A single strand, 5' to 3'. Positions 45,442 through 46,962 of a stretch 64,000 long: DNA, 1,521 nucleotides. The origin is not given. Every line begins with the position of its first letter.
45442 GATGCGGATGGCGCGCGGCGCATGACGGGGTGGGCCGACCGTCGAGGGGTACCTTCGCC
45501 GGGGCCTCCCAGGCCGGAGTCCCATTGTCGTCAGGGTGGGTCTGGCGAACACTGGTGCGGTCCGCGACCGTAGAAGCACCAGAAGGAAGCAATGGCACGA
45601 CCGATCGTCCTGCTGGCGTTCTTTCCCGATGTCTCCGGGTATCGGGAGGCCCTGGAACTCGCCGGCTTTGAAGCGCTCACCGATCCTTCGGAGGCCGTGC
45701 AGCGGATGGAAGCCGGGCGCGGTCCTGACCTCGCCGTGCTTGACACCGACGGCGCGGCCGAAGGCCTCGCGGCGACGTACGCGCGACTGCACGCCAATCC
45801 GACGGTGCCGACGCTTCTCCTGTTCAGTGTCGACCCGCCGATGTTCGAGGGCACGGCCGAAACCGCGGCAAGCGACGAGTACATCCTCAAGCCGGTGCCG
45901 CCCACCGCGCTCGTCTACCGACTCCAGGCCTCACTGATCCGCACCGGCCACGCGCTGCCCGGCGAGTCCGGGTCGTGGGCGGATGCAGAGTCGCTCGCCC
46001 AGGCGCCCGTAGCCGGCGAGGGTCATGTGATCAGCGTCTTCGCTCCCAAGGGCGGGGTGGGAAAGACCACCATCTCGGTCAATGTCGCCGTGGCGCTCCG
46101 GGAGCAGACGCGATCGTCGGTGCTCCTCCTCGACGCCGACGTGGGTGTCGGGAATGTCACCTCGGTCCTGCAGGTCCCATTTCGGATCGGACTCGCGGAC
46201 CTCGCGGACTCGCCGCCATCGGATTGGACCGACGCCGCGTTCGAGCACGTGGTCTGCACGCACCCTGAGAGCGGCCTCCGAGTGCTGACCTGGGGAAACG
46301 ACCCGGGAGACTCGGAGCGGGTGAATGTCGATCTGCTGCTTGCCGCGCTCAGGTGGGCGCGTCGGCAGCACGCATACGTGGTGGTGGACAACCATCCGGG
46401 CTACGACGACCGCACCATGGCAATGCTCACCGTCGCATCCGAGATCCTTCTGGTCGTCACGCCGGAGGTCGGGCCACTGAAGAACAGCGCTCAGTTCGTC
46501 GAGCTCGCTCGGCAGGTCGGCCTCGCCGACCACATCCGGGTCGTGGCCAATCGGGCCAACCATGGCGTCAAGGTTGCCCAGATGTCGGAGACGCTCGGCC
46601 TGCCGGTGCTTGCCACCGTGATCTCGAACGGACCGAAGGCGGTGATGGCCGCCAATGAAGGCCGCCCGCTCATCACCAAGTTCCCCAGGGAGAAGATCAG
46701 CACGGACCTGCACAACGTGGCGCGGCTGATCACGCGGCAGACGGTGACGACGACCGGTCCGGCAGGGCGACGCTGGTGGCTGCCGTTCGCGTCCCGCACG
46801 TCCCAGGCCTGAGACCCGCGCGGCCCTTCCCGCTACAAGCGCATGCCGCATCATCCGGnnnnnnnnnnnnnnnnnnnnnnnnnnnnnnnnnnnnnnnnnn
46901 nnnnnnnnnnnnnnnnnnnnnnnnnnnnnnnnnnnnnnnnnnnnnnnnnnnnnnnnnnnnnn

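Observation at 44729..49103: Receiver-ParA/MinD-like ATPase flanked by three zinc-ribbon proteins, directly upstream of fhaA-fhaB-rodA-pbpA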

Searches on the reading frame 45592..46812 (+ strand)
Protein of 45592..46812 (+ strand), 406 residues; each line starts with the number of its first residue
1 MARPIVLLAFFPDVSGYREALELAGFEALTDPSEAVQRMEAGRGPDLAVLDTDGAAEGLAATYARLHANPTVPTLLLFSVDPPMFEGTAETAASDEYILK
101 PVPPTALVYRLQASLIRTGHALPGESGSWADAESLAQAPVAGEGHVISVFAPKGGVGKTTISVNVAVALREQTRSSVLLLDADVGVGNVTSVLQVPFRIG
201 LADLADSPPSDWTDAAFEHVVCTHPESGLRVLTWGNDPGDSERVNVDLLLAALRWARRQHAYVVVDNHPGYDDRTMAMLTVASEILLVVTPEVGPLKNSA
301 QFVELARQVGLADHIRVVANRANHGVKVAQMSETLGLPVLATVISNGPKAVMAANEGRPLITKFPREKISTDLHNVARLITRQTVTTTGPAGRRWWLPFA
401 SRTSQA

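Call 3: search_protein_families(library=pfam, proteins=[window:45592-46812:+], max_evalue=0.01)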
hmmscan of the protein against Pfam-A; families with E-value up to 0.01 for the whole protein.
window:45592-46812:+ (406 aa): 7 families
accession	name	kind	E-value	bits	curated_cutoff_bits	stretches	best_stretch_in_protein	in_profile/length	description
PF10609.15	ParA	-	1.4e-12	48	27.1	1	145-376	4-241/246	NUBPL iron-transfer P-loop NTPase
PF01656.29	CbiA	-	2.4e-12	47.3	25.4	1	147-359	1-124/125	CobQ/CobB/MinD/ParA nucleotide binding domain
PF13614.12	AAA_31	-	4.2e-12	46.8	27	1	145-194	2-49/177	AAA domain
PF02374.21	ArsA_ATPase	-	0.00015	21.6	24.3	1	149-183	5-38/305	Anion-transporting ATPase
PF06564.18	CBP_BcsQ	-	0.00046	20.2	21.3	1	153-294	10-150/234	Cellulose biosynthesis protein BcsQ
PF09140.17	MipZ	-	0.00067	19.5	20.7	0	145-183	1-38/262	ATPase MipZ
PF13500.12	AAA_26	-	0.0021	18.4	27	0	275-343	119-188/198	AAA domain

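Call 4: search_protein_families(library=ncbifam, proteins=[window:45592-46812:+], max_evalue=0.01)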
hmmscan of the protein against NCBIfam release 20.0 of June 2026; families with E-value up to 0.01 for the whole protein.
window:45592-46812:+ (406 aa): 20 families
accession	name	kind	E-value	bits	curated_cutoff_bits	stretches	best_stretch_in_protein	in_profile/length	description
TIGR01969.1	minD_arch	subfamily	1.3e-23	83.5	201.75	1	146-382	2-232/251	cell division ATPase MinD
TIGR01968.1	minD_bact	equivalog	1.1e-19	70.8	212.9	1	145-385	2-241/261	septum site-determining protein MinD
NF041546.1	ParA_partition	equivalog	5.1e-16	58.8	180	2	146-183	1-37/203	ParA family partition ATPase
TIGR03815.1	CpaE_hom_Actino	equivalog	2.1e-12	46.8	154.45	1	139-357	106-318/340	septum site-determining protein Ssd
NF041136.1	MrpORP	equivalog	3.5e-12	46.3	450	1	145-384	6-252/365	iron-sulfur cluster carrier protein MrpORP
TIGR03371.1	cellulose_yhjQ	equivalog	9e-10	38.4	157.85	1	145-380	2-241/246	cellulose biosynthesis protein BcsQ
TIGR03018.1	pepcterm_TyrKin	hypoth_equivalog_domain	6.7e-08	32.1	230.65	1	142-215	33-106/207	XrtA-associated tyrosine autokinase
NF007350.0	PRK09841.1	equivalog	1.9e-07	29.6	1248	1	140-279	527-660/726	tyrosine-protein kinase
NF008669.0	PRK11670.1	equivalog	8.7e-07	28.1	348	1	137-192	100-154/369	iron-sulfur cluster carrier protein ApbC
NF008079.0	PRK10818.1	equivalog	2e-06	27.3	508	1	146-303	4-157/270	septum site-determining protein MinD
NF047398.1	AAA_KGGVGR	domain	1.5e-05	25.4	90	1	145-184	3-41/190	KGGVGR-motif variant AAA ATPase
TIGR01007.1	eps_fam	subfamily_domain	2.1e-05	24.1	108.05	1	146-269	19-137/204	polysaccharide biosynthesis tyrosine autokinase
NF041283.1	PrgP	equivalog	0.00024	20.5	400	1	144-197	2-54/297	ParA superfamily DNA segregation protein PrgP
TIGR00345.1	GET3_arsA_TRC40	subfamily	0.00026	20.6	135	1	150-183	2-34/299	TRC40/GET3/ArsA family transport-energizing ATPase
TIGR01005.1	eps_transp_fam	subfamily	0.00028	19.2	411.7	1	133-290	535-686/754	exopolysaccharide transport protein family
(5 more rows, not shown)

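Call 7: find_homologous_proteins(query=window:45592-46812:+, max_evalue=1e-10)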
Query window:45592-46812:+ (406 aa): 1033 proteins with E <= 1e-10 among 8000 candidates; the best 120 are listed.
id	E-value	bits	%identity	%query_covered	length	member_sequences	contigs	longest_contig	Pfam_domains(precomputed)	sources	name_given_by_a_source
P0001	3.2e-256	868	97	100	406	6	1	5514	PF10609.16,PF01656.30,PF13614.13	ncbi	-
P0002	1.5e-168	579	66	100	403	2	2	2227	PF10609.16,PF01656.30,PF13614.13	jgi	jgi:ATPases involved in chromosome partitioning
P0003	7.8e-166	570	66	100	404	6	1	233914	PF10609.16,PF01656.30,PF13614.13,PF06564.19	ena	-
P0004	2.9e-165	568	65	100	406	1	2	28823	PF10609.16,PF01656.30,PF13614.13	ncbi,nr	ncbi:MAG: AAA family ATPase [Chloroflexota bacterium]|nr:AAA family ATPase [Chloroflexota bacterium]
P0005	4.9e-165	568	64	100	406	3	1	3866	PF10609.16,PF01656.30,PF13614.13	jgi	jgi:MinD-like ATPase involved in chromosome partitioning or flagellar assembly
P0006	1.7e-164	566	65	100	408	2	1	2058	PF10609.16,PF01656.30,PF13614.13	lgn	-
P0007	1.8e-164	566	67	94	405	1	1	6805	PF10609.16,PF01656.30,PF13614.13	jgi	jgi:pilus assembly protein CpaE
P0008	1.8e-164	566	65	100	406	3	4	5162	PF10609.16,PF01656.30,PF13614.13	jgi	jgi:pilus assembly protein CpaE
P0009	2.9e-164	565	64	100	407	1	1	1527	PF10609.16,PF01656.30,PF13614.13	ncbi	ncbi:MAG: P-loop NTPase [Acidimicrobiia bacterium]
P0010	3.3e-164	565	67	95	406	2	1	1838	PF10609.16,PF01656.30,PF13614.13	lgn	-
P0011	1.7e-163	562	64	100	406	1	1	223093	PF10609.16,PF01656.30,PF13614.13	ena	-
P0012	2.9e-163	562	67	94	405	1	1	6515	PF10609.16,PF01656.30,PF13614.13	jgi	jgi:pilus assembly protein CpaE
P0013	4.5e-163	561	66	100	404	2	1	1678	PF10609.16,PF01656.30,PF13614.13,PF06564.19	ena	-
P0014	6.2e-163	561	64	100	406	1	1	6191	PF10609.16,PF01656.30,PF13614.13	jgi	jgi:MinD-like ATPase involved in chromosome partitioning or flagellar assembly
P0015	7.2e-163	560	66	94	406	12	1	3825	PF10609.16,PF01656.30,PF13614.13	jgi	jgi:pilus assembly protein CpaE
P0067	3.1e-157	542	62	100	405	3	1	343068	PF10609.16,PF01656.30,PF13614.13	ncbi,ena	-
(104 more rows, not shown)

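Call 8: find_encoding_contigs(protein=P0067, flank=10000, max_places=2)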
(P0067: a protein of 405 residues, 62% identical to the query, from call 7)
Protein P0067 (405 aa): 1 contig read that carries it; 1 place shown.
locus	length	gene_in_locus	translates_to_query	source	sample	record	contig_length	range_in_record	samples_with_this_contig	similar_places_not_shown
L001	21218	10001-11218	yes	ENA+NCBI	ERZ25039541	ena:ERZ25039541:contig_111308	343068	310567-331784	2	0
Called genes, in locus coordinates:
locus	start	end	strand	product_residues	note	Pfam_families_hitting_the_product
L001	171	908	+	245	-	PF05697:Trigger_N, PF00254:FKBP_C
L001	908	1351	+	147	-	PF05698:Trigger_C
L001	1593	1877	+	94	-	PF00574:CLP_protease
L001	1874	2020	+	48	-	-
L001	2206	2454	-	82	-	PF01035:DNA_binding_1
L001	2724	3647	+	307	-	-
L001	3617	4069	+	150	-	PF10431:ClpB_D2-small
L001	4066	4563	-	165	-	PF21088:MS_channel_1st (weak), PF00924:MS_channel_2nd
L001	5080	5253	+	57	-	-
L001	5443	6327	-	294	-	-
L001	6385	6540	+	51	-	-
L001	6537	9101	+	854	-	PF00133:tRNA-synt_1, PF13603:tRNA-synt_1_2, PF09334:tRNA-synt_1g (weak), PF08264:Anticodon_1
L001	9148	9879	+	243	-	-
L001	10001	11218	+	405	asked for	PF10609:ParA, PF13614:AAA_31 (weak), PF01656:CbiA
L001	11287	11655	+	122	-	-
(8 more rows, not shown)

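Call 9: find_encoding_contigs(protein=P0003, flank=10000, max_places=2)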
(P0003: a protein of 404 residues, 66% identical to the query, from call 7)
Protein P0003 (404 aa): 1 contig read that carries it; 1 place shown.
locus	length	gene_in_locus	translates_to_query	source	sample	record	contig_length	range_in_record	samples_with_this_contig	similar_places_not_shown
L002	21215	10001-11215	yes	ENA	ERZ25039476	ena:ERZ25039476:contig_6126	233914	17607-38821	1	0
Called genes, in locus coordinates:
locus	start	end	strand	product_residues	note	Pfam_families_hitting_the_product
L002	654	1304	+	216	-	PF05698:Trigger_C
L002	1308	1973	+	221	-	PF00574:CLP_protease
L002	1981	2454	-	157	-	PF01035:DNA_binding_1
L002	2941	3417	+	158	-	PF00004:AAA (weak), PF07724:AAA_2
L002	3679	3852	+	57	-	-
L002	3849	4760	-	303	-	PF21088:MS_channel_1st (weak), PF00924:MS_channel_2nd, PF21082:MS_channel_3rd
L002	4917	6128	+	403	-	-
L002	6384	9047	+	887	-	PF00133:tRNA-synt_1, PF09334:tRNA-synt_1g (weak), PF13603:tRNA-synt_1_2, PF09334:tRNA-synt_1g (weak), PF08264:Anticodon_1, PF10458:Val_tRNA-synt_C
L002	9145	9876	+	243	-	-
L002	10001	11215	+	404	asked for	PF10609:ParA, PF13614:AAA_31, PF01656:CbiA, PF06564:CBP_BcsQ (weak)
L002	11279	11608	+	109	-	PF09723:Zn_ribbon_8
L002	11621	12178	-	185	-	-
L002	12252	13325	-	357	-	-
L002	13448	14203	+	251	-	PF12401:FhaA_N, PF16697:Yop-YscD_cpl, PF00498:FHA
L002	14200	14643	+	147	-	PF16697:Yop-YscD_cpl, PF00498:FHA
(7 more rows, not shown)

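Call 11: find_related_loci(query=window:45592-46812:+, collection=genome_contigs, flank=10000)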
Query window:45592-46812:+ (406 aa) in genome_contigs; peptide patterns used: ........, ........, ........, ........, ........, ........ (x = any residue, [..] = any of these).
460 stretches matched a pattern; 147 encode a relative of the query (tblastn E <= 1e-3); the best 80 are kept; 80 distinct loci.
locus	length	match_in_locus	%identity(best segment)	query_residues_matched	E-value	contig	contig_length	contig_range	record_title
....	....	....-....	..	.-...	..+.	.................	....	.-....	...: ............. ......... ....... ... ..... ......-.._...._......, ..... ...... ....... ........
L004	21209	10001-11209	66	1-406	1e-173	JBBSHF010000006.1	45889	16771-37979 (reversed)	MAG: Candidatus Limnocylindria bacterium isolate LS2_sbin.60 LS2_sbin.60_K_606671_L_45889_cov_35.4270, whole genome shot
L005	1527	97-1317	64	1-406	0e+0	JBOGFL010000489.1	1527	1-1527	MAG: Acidimicrobiia bacterium isolate M3-B2_metabat2.bin.34 k127_197586, whole genome shotgun sequence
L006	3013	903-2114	64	1-406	3e-180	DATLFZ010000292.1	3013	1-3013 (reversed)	MAG TPA_asm: Beijerinckiaceae bacterium isolate SMAG_U13601 k141_116635, whole genome shotgun sequence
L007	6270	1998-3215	65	1-406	7e-170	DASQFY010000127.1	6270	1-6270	MAG TPA_asm: Candidatus Dormiibacterota bacterium isolate SMAG_U11792 k141_348296, whole genome shotgun sequence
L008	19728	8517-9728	64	1-404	1e-166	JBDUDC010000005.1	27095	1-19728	MAG: Chloroflexota bacterium isolate cluster4_bin.61 NODE_2626_length_27095_cov_16.710762, whole genome shotgun sequence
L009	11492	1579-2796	65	1-406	6e-165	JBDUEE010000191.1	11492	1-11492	MAG: Chloroflexota bacterium isolate cluster4_bin.88 NODE_14366_length_11492_cov_6.804669, whole genome shotgun sequence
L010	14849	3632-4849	64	1-406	6e-165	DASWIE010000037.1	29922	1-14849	MAG TPA_asm: Candidatus Limnocylindria bacterium isolate SMAG_U2860 k141_73216, whole genome shotgun sequence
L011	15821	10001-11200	63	1-406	5e-164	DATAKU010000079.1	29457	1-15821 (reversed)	MAG TPA_asm: Candidatus Limnocylindria bacterium isolate SMAG_U6946 k141_281585, whole genome shotgun sequence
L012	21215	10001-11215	64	1-406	7e-164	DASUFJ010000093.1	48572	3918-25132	MAG TPA_asm: Candidatus Limnocylindria bacterium isolate SMAG_U1376 k141_1812778, whole genome shotgun sequence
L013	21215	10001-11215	63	1-406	1e-163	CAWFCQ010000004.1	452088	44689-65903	MAG: uncultured Chloroflexia bacterium isolate MFD02360.bin.2.267 genome assembly, contig: contig_14583, whole genome sh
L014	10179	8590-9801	62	1-406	5e-163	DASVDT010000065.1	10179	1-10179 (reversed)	MAG TPA_asm: Candidatus Limnocylindria bacterium isolate SMAG_U2040 k141_608041, whole genome shotgun sequence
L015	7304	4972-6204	63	1-406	8e-163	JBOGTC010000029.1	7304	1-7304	MAG: Candidatus Limnocylindria bacterium isolate M3-S_metawrap_bin.244 k127_719133, whole genome shotgun sequence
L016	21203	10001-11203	62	1-406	7e-162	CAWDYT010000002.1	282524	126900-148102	MAG: uncultured Chloroflexia bacterium isolate MFD05747.bin.2.202 genome assembly, contig: contig_17726, whole genome sh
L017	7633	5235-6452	63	1-406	3e-162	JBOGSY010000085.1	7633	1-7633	MAG: Candidatus Limnocylindria bacterium isolate SD8030_metabat2.bin.11_sub NODE_2927_length_7633_cov_2.267519, whole ge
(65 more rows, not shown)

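Call 16: search_protein_representatives(protein=window:45592-46812:+)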
Query: 406 residues. Proteins with E-value up to 0.001 (for the whole library): 11468; up to 1e-10: 3162; up to 1e-30: 96. The best 150 are listed.
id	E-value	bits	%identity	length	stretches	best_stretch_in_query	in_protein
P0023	8.9e-162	555.2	64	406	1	1-405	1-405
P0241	1.2e-92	327.6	59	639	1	91-394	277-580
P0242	1.3e-76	274.8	59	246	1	166-406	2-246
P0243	3.0e-73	263.7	59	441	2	192-406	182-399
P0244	6.7e-61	223.1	57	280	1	1-220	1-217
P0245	3.1e-59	217.6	60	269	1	1-213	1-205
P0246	5.9e-57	210.1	63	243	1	208-378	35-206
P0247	4.2e-55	204.0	79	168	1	141-258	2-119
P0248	2.1e-54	201.7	65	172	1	147-303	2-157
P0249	5.1e-51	190.6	33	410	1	6-393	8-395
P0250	1.3e-50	189.2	60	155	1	253-397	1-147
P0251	2.1e-47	178.7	36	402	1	12-383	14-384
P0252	6.1e-47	177.1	34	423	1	5-380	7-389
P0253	2.8e-45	171.6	36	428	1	32-380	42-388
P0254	2.9e-45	171.6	37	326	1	72-379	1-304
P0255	6.3e-45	170.5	33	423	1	47-381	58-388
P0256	1.0e-44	169.8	35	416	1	5-380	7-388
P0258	1.7e-43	165.8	33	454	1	8-380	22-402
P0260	7.2e-43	163.7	35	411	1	29-395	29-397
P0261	1.7e-42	162.5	33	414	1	20-391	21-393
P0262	1.8e-42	162.4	34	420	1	6-381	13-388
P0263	2.8e-42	161.8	33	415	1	12-376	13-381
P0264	3.2e-42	161.6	35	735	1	5-402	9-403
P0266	8.8e-42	160.1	31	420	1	31-402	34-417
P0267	1.1e-41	159.9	31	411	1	20-381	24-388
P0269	3.6e-41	158.1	35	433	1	10-398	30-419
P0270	2.1e-40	155.6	37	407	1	43-393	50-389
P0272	4.2e-40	154.6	34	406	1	47-399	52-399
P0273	4.9e-40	154.4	34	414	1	5-374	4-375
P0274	6.1e-40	154.1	33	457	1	5-397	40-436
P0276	1.1e-39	153.3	33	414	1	5-381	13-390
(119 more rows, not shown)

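Call 17: find_encoding_contigs(protein=P0249, flank=10000, max_places=3)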
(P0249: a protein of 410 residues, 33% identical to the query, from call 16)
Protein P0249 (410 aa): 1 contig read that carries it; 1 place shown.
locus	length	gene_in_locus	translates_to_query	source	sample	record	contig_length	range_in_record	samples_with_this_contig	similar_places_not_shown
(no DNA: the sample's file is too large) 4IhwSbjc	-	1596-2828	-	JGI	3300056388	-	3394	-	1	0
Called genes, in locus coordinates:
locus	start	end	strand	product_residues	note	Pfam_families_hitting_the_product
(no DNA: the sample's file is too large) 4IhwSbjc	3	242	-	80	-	?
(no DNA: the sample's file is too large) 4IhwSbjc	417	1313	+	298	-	PF01370:Epimerase, PF04321:RmlD_sub_bind, PF16363:GDP_Man_Dehyd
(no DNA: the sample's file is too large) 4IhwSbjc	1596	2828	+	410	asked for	PF02374:ArsA_ATPase (faint), PF01656:CbiA, PF10609:ParA, PF13614:AAA_31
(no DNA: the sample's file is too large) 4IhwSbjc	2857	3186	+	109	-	PF20660:DUF6812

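Call 18: find_encoding_contigs(protein=P0251, flank=10000, max_places=3)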
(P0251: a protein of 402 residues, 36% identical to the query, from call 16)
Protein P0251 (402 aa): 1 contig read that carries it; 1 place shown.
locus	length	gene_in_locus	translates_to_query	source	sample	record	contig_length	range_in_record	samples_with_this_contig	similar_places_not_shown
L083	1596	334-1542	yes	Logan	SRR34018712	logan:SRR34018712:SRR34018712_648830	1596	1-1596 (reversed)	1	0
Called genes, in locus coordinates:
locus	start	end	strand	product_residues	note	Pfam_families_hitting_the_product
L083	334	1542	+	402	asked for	PF01656:CbiA (weak), PF10609:ParA, PF13614:AAA_31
